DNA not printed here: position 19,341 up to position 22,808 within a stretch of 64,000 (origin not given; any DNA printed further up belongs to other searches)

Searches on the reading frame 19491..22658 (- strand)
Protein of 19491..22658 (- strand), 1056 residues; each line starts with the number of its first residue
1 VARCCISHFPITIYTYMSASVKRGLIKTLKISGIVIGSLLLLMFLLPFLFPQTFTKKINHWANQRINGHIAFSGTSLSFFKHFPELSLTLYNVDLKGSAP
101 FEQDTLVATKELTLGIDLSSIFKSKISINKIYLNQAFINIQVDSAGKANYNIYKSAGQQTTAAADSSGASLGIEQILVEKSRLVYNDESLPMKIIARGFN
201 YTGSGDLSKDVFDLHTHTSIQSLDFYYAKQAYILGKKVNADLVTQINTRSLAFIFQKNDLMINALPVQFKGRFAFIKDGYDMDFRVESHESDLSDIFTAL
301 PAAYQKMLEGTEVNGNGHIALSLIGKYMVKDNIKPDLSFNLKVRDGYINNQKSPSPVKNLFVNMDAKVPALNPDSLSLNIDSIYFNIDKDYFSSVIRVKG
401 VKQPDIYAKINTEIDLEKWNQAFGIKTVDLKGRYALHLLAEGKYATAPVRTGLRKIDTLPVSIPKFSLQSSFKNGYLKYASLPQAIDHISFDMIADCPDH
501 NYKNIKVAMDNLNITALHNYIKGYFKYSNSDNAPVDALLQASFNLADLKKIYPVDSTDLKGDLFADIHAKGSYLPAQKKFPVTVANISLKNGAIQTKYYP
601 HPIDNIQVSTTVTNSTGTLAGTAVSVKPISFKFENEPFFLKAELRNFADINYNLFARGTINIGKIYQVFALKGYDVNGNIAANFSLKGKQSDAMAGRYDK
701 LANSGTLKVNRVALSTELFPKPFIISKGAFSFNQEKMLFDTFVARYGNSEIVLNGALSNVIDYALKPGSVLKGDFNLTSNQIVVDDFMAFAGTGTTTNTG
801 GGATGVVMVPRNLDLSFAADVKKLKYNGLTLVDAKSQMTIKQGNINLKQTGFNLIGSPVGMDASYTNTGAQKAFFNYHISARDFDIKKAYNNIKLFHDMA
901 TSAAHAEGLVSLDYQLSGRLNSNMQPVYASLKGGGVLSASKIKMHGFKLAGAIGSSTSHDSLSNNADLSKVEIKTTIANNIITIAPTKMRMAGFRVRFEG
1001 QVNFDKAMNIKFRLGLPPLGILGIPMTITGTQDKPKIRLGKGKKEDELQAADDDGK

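Call 85: search_protein_families(library=pfam, proteins=[window:19491-22658:-], max_evalue=0.1)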
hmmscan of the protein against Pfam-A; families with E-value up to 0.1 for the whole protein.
window:19491-22658:- (1056 aa): 2 families
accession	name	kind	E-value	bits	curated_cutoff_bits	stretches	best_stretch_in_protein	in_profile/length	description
PF05170.20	AsmA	-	6.2e-16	58.8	29.8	2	27-189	3-175/607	AsmA family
PF05359.17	DUF748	-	2.4e-10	39.6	50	1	26-200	12-181/1037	Domain of Unknown Function (DUF748)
